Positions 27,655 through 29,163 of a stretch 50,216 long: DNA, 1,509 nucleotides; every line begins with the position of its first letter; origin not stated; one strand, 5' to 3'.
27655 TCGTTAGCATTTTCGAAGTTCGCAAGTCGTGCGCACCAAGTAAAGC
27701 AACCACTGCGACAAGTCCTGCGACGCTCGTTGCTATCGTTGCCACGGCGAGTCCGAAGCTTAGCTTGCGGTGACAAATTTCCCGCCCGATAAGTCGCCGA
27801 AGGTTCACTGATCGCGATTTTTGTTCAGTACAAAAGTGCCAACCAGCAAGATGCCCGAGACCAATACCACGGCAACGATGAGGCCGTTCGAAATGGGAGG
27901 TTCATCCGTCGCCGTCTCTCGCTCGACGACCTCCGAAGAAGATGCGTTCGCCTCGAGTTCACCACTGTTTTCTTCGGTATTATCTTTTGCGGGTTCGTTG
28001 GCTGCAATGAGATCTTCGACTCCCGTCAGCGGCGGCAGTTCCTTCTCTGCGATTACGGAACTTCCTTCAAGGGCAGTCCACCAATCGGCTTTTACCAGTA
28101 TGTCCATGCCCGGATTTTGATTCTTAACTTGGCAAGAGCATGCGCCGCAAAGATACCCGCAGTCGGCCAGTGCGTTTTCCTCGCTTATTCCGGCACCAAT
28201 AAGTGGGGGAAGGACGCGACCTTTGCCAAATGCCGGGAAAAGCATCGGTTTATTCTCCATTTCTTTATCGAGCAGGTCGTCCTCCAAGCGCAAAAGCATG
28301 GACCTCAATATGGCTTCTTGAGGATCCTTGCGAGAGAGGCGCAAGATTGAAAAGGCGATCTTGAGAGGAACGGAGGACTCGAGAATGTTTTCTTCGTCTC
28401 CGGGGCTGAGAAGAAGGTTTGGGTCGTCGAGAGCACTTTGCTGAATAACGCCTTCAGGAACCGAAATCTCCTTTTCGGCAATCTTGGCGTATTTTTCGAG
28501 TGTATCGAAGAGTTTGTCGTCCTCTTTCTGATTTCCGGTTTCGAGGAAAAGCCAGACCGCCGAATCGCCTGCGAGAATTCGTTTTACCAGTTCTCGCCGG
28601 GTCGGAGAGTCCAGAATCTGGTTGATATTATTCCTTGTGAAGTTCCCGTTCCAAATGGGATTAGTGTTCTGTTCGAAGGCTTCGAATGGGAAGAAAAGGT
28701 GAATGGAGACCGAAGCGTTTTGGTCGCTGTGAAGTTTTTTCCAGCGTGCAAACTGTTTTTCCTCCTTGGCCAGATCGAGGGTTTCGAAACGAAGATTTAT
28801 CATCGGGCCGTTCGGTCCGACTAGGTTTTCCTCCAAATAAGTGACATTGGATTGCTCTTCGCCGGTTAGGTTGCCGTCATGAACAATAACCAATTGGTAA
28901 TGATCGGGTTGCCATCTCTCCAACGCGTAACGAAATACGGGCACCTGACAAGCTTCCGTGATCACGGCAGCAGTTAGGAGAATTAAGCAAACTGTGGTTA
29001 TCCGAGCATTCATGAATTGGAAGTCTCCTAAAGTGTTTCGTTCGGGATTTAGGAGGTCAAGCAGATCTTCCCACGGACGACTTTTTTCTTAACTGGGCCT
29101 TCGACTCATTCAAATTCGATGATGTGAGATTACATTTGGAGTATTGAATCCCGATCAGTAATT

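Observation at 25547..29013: Translationally coupled operon: unclassifiable Cys-motif periplasmic protein + MacB-type ABC pump + MoaD/ThiS-like ubiquitin-fold protein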

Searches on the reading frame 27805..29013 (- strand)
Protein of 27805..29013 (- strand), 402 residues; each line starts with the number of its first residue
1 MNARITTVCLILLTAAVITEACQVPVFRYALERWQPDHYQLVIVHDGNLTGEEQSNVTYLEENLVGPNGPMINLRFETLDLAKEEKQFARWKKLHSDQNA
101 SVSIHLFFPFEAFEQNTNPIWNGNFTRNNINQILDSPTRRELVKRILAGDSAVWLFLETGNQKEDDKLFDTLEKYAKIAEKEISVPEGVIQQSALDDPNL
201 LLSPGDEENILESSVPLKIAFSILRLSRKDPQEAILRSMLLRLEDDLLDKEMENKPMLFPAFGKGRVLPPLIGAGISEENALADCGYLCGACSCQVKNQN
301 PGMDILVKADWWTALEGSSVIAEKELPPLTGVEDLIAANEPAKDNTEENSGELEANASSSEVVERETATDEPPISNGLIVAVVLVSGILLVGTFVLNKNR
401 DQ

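Call 3: search_protein_families(library=pfam, proteins=[window:27805-29013:-], max_evalue=0.01)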
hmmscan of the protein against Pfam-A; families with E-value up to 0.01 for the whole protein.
window:27805-29013:- (402 aa): 0 families

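Call 4: search_protein_families(library=ncbifam, proteins=[window:27805-29013:-], max_evalue=0.01)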
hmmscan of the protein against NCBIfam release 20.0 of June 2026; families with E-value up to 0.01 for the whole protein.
window:27805-29013:- (402 aa): 0 families

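Call 5: find_homologous_proteins(query=window:27805-29013:-, max_evalue=0.001)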
Query window:27805-29013:- (402 aa): 1189 proteins with E <= 0.001 among 8000 candidates; the best 120 are listed.
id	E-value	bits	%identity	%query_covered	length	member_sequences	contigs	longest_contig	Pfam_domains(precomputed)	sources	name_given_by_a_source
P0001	6.2e-260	880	98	100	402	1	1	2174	-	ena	-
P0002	9.6e-258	872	97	100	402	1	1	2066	-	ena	-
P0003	8.1e-257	869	97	100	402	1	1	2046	-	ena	-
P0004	4.8e-256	867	96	100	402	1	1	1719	-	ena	-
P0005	3.0e-254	861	96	100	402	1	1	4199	-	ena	-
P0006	4.9e-252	854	95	100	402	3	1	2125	-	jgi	-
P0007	6.1e-248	840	93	100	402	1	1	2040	-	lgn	-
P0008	1.2e-247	839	94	100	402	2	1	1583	-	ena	-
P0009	2.2e-247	838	93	100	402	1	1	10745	-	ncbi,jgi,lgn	ncbi:MAG: hypothetical protein VCA18_08745 [Opitutales bacterium]|jgi:hypothetical protein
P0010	7.8e-247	836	92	100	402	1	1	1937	-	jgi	jgi:hypothetical protein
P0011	1.5e-246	836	92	100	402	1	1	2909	-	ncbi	-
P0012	5.2e-246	834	92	100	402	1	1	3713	-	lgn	-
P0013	1.5e-245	832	92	100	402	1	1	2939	-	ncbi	-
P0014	1.6e-245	832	92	100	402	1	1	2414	-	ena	-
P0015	6.2e-244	827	92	100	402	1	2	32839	-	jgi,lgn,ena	-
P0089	1.6e-81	292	47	81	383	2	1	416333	-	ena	-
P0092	1.0e-80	290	39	94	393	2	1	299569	-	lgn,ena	-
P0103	6.0e-78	281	41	97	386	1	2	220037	-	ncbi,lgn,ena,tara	tara:strand:- start:537 stop:1697 length:1161 start_codon:yes stop_codon:yes gene_type:complete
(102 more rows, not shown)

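Call 6: find_encoding_contigs(protein=P0089, flank=8000, max_places=2)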
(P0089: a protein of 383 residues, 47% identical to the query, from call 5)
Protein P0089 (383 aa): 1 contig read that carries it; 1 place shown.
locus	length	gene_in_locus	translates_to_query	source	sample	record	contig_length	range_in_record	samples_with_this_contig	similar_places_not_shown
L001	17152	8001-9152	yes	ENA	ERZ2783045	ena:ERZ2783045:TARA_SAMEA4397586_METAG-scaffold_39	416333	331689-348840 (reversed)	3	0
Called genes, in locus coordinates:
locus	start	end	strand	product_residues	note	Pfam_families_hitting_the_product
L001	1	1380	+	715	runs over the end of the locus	PF03924:CHASE, PF00989:PAS, PF08448:PAS_4 (weak), PF13188:PAS_8 (weak), PF13426:PAS_9 (weak), PF00512:HisKA, PF02518:HATPase_c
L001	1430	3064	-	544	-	-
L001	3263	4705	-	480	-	-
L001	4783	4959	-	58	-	-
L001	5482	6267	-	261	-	PF00149:Metallophos, PF12850:Metallophos_2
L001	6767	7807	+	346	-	-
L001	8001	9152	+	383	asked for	-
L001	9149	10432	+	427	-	PF02687:FtsX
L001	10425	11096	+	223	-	PF00005:ABC_tran, PF13304:AAA_21 (faint)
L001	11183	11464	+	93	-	PF02597:ThiS (weak)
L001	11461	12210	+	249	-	PF00899:ThiF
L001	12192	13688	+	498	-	PF01547:SBP_bac_1 (faint), PF13531:SBP_bac_11, PF12727:PBP_like (weak), PF13531:SBP_bac_11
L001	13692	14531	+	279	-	PF00528:BPD_transp_1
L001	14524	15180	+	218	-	PF02463:SMC_N (faint), PF00005:ABC_tran, PF13304:AAA_21 (faint)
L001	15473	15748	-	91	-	-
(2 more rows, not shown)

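Call 7: find_encoding_contigs(protein=P0103, flank=8000, max_places=2)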
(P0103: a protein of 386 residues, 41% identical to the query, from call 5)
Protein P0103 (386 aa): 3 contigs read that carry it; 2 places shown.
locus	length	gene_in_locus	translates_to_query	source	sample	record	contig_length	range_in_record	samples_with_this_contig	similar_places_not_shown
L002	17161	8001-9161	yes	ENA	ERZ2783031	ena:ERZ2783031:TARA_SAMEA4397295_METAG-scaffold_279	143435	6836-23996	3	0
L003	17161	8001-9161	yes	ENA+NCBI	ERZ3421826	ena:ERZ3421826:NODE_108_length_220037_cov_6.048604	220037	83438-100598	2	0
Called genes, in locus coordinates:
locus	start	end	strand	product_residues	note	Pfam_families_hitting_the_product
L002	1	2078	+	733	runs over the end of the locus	PF03176:MMPL, PF02460:Patched (weak), PF03176:MMPL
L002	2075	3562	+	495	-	-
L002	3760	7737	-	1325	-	PF13360:PQQ_2, PF01011:PQQ (faint), PF13360:PQQ_2, PF13570:Beta-prop_ACSF4, PF13385:Laminin_G_3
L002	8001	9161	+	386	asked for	-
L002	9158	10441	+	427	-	PF02687:FtsX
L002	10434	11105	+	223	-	PF00005:ABC_tran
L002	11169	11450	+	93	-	PF02597:ThiS (weak)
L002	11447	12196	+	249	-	PF00899:ThiF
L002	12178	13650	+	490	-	PF13531:SBP_bac_11, PF01547:SBP_bac_1 (faint), PF13531:SBP_bac_11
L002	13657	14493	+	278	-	PF00528:BPD_transp_1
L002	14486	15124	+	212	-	PF02463:SMC_N (faint), PF00005:ABC_tran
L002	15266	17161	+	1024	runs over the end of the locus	PF13360:PQQ_2, PF01011:PQQ (faint), PF13360:PQQ_2, PF13570:Beta-prop_ACSF4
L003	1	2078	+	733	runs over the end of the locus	PF03176:MMPL, PF02460:Patched (weak), PF03176:MMPL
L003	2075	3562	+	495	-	-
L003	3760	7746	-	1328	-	PF13360:PQQ_2, PF01011:PQQ (faint), PF13360:PQQ_2, PF13570:Beta-prop_ACSF4, PF13385:Laminin_G_3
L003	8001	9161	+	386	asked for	-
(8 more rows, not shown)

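Call 8: find_encoding_contigs(protein=P0092, flank=8000, max_places=2)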
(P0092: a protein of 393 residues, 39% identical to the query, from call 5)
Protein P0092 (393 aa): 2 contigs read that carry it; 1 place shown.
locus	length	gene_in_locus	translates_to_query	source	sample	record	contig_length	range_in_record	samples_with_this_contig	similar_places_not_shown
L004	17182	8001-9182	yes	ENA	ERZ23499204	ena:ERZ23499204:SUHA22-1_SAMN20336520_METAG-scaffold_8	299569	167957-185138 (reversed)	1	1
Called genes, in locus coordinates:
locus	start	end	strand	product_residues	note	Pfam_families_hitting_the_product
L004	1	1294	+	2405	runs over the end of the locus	PF13174:TPR_6 (faint), PF13424:TPR_12 (faint), PF13428:TPR_14 (faint), PF13525:YfiO (faint), PF14559:TPR_19 (faint), PF00754:F5_F8_type_C, PF22633:F5_F8_type_C_2, PF13432:TPR_16 (weak), +1 more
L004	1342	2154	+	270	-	PF01618:MotA_ExbB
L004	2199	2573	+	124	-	PF02472:ExbD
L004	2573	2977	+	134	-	PF02472:ExbD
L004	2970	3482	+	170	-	-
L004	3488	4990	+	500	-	PF13709:DUF4159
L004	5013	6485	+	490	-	PF07719:TPR_2 (faint), PF13424:TPR_12 (faint), PF13428:TPR_14 (faint), PF24575:TPR_Slam (faint), PF00515:TPR_1 (faint), PF13181:TPR_8 (faint), PF12895:ANAPC3, PF13174:TPR_6 (weak), +5 more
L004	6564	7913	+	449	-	PF13905:Thioredoxin_8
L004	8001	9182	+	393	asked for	-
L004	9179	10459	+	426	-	PF02687:FtsX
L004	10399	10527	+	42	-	-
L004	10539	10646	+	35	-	-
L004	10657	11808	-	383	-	-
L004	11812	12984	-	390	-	PF01676:Metalloenzyme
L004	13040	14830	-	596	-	PF13623:SurA_N_2, PF13624:SurA_N_3, PF13145:Rotamase_2 (faint)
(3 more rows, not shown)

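Call 16: find_related_loci(query=A1, collection=genome_contigs, flank=10000)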
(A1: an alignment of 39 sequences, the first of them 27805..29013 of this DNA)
Query A1 (402 aa) in genome_contigs; peptide patterns used: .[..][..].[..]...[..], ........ (x = any residue, [..] = any of these).
326 stretches matched a pattern; 296 encode a relative of the query (tblastn E <= 1e-3); the best 80 are kept; 80 distinct loci.
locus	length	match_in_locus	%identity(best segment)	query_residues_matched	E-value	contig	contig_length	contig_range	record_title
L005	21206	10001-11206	99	1-402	0e+0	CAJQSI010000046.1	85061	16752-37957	MAG: uncultured Opitutales bacterium isolate RIS_SAG_30 genome assembly, contig: c_000000002221, whole genome shotgun se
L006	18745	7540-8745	97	1-402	0e+0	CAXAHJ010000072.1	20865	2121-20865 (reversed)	MAG TPA_asm: uncultured Opitutales bacterium isolate ERR3525245_concoct_174 genome assembly, contig: ERZ22156890.2360, w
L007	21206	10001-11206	92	1-402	0e+0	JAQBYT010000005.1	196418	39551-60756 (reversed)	MAG: Verrucomicrobia bacterium isolate casp150-mb.33 NODE_74_length_196418_cov_0.149395, whole genome shotgun sequence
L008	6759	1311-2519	94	1-402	0e+0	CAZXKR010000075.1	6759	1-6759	MAG TPA_asm: uncultured Puniceicoccaceae bacterium isolate SRP077602_co3_711 genome assembly, contig: NODE_20986_length_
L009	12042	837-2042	90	1-402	0e+0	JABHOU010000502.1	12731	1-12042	MAG: Opitutia bacterium isolate SI037S4_bin39 k141_721930, whole genome shotgun sequence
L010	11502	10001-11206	87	1-402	0e+0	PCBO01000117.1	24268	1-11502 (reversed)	MAG: Opitutia bacterium isolate NP117 MHASMcontig_69660, whole genome shotgun sequence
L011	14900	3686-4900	61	1-402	1e-161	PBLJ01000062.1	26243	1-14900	MAG: Opitutia bacterium isolate SP241 MHASMcontig_3173023, whole genome shotgun sequence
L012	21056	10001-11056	68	1-351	1e-157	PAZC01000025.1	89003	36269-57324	MAG: Opitutia bacterium isolate SP85 79341, whole genome shotgun sequence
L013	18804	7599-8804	60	1-402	3e-156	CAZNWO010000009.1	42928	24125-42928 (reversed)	MAG TPA_asm: uncultured Puniceicoccaceae bacterium isolate SRP077602_co3_805 genome assembly, contig: NODE_784_length_42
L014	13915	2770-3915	55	22-401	1e-132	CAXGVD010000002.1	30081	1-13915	MAG TPA_asm: uncultured Opitutae bacterium isolate ERR594338_metabat2_193 genome assembly, contig: ERZ11848501.2092, who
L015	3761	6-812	79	133-402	2e-118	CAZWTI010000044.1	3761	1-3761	MAG TPA_asm: uncultured Puniceicoccaceae bacterium isolate SRP092796_co2_577 genome assembly, contig: k141_3259232, whol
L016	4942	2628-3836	45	4-395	1e-95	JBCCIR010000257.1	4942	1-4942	MAG: Verrucomicrobiota bacterium isolate P01_B01_bin.95 k141_3344663_length_4942_cov_12.3581, whole genome shotgun seque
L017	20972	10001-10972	46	8-344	5e-88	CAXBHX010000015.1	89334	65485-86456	MAG TPA_asm: uncultured Verrucomicrobiales bacterium isolate ERR2762141_concoct_4 genome assembly, contig: ERZ3421844.35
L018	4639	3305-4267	46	6-340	9e-88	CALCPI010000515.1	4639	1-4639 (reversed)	MAG TPA_asm: uncultured Verrucomicrobiales bacterium isolate SRR3933179_bin.13_CONCOCT_v1.1_MAG genome assembly, contig:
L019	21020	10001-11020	43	6-364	2e-86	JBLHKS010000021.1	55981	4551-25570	MAG: Verrucomicrobiales bacterium isolate 3300054698_158 Ga0535670_0000468, whole genome shotgun sequence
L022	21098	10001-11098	41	12-400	2e-83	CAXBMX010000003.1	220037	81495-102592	MAG TPA_asm: uncultured Verrucomicrobiales bacterium isolate ERR2762122_binner13_Refined_17 genome assembly, contig: ERZ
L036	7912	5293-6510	35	3-399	8e-78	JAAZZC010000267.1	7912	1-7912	MAG: Verrucomicrobiales bacterium isolate bin85o c_000000718898, whole genome shotgun sequence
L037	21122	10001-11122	37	10-402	4e-77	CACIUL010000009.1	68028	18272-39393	uncultured Verrucomicrobia bacterium isolate AG-439-D21 genome assembly, contig: AG-439-D21_NODE_9, whole genome shotgun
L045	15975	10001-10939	42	10-331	2e-74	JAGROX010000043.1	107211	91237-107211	MAG: Verrucomicrobiia bacterium isolate HKST-UBA29 2009_6709, whole genome shotgun sequence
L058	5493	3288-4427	37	12-401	7e-71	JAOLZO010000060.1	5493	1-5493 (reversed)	Verrucomicrobia bacterium isolate AH-558-J18 AH-558-J18_NODE_61, whole genome shotgun sequence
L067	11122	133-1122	39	19-345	9e-68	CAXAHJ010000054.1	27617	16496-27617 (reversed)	MAG TPA_asm: uncultured Opitutales bacterium isolate ERR3525245_concoct_174 genome assembly, contig: ERZ22156890.1502, w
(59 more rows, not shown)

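Call 24: predict_structure(alignment_id=A1)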
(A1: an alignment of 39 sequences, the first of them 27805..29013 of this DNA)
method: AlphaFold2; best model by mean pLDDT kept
length: 402 residues; sequences in the alignment: 39
mean_pLDDT: 80.8   pTM: 0.70
mean pLDDT of the five models: 80.8, 79.3, 79.3, 78.3, 76.9
residues with pLDDT >= 90: 196; 70-90: 122; 50-70: 37; < 50: 47
segments of 3 or more residues with pLDDT < 50: 318-330, 340-371
pLDDT, mean of each block of 10 residues (from residue 1): 79 68 83 90 94 95 72 92 87 89 94 91 95 94 94 97 97 97 85 77 74 86 96 95 91 95 95 97 93 78 90 64 40 53 34 34 33 65 84 71 45
secondary structure, 60 per line:
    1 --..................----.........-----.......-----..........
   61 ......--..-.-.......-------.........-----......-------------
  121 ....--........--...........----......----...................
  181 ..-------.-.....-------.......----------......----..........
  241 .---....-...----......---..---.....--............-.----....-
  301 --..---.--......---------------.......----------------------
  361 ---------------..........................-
elements in order: H3-20 H26-33 E39-45 H51-64 E74-80 H88-96 E102-107 E121-124 H127-134 H137-147 E152-157 H162-182 H192-196 H204-209 E221-226 H231-241 H245-248 E257-262 H278-289 H296-299 H311-316 H332-338 H376-401

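Call 26: search_solved_structures(query=A1, max_evalue=1)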
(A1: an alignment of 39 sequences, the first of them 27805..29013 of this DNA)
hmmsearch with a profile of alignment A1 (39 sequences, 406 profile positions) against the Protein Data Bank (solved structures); distinct sequences matched with E-value up to 1: 0.

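Call 28: search_protein_families(library=pfam, proteins=[L022:5703-9689:-, L037:5809-8529:+, L037:8526-9959:+, L036:1378-5196:+, L036:254-1306:+, L058:4438-5493:+, L067:1304-2227:+], max_evalue=0.001)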
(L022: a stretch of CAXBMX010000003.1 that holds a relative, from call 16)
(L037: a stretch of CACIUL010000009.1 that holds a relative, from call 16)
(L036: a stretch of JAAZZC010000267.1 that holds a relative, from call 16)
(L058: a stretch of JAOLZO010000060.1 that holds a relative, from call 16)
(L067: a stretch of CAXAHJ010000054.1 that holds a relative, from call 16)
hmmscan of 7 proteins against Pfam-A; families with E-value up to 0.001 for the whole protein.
L022:5703-9689:- (1328 aa): 5 families
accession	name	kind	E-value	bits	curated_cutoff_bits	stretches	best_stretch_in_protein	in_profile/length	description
PF13360.13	PQQ_2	-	6.5e-35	121.3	27.6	3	665-811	15-144/233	Outer membrane protein assembly factor BamB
PF13385.13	Laminin_G_3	-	1.8e-21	77.3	27.6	1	984-1136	7-151/151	Concanavalin A-like lectin/glucanases superfamily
PF13570.13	Beta-prop_ACSF4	-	4e-15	56.5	133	1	692-750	28-88/329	Beta-alanine-activating enzyme, beta-propeller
PF01011.28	PQQ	-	1.3e-10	41.1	26.7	0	679-716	54-581/595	Glucose/ethanol/alcohol dehydrogenase, beta-propeller domain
PF02210.31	Laminin_G_2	-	0.00034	21.5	22.9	0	1006-1125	2-123/126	Laminin G domain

L037:5809-8529:+ (906 aa): 2 families
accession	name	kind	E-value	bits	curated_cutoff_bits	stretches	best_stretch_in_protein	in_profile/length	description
PF13385.13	Laminin_G_3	-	2.2e-15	57.6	27.6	1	67-222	2-150/151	Concanavalin A-like lectin/glucanases superfamily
PF13360.13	PQQ_2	-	1.6e-09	38.2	27.6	1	715-810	2-86/233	Outer membrane protein assembly factor BamB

L037:8526-9959:+ (477 aa): 3 families
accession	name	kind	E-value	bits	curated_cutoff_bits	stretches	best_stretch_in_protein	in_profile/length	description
PF13360.13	PQQ_2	-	6.6e-18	65.6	27.6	2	84-168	26-107/233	Outer membrane protein assembly factor BamB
PF13570.13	Beta-prop_ACSF4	-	1.4e-11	44.8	133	1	91-166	59-135/329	Beta-alanine-activating enzyme, beta-propeller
PF01011.28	PQQ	-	6.4e-09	35.5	26.7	0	418-453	543-580/595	Glucose/ethanol/alcohol dehydrogenase, beta-propeller domain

L036:1378-5196:+ (1272 aa): 4 families
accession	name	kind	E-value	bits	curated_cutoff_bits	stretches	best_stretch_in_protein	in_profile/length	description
PF13360.13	PQQ_2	-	7.7e-25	88.3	27.6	2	99-221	2-104/233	Outer membrane protein assembly factor BamB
PF13570.13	Beta-prop_ACSF4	-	1.5e-13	51.3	133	1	93-216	22-129/329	Beta-alanine-activating enzyme, beta-propeller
PF01011.28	PQQ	-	1e-12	48.1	26.7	0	48-119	26-86/595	Glucose/ethanol/alcohol dehydrogenase, beta-propeller domain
PF11721.14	Malectin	-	2.6e-06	28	23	1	1181-1242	71-132/163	Malectin domain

L036:254-1306:+ (350 aa): 6 families
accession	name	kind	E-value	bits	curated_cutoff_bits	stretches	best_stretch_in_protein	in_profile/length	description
PF12715.13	Abhydrolase_7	-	2.8e-10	40.4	21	1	69-290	78-314/388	Abhydrolase family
PF01738.24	DLH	-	4.3e-08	33.4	21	1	128-239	23-125/217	Dienelactone hydrolase family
PF08840.17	BAAT_C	-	8.5e-06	26.4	20.9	1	197-240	8-51/210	BAAT / Acyl-CoA thioester hydrolase C terminal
PF02129.25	Peptidase_S15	-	9.5e-05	22.6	23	0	188-245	73-130/262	X-Pro dipeptidyl-peptidase (S15 family)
PF05448.18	AXE1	-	0.00033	19.9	21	1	76-240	54-205/321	Acetyl xylan esterase (AXE1)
PF00561.26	Abhydrolase_1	-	0.00063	19.9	25.8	1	133-243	13-102/245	alpha/beta hydrolase fold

L058:4438-5493:+ (352 aa): 2 families
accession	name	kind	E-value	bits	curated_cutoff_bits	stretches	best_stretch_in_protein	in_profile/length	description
PF10282.15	Lactonase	-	6.5e-40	137.8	21.7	1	41-350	15-330/344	Lactonase, 7-bladed beta-propeller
PF08450.18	SGL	-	0.00022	21.4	26.3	0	263-348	86-171/246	SMP-30/Gluconolactonase/LRE-like region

L067:1304-2227:+ (307 aa): 3 families
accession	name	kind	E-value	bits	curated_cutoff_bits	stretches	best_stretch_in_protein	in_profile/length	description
PF20434.5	BD-FAE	-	4.9e-23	82.2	26.8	1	55-245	7-194/215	BD-FAE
PF00135.34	COesterase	-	5e-10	39.4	27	1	54-152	96-197/515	Carboxylesterase family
PF07859.19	Abhydrolase_3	-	1.3e-09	38.5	25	1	66-150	3-83/210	alpha/beta hydrolase fold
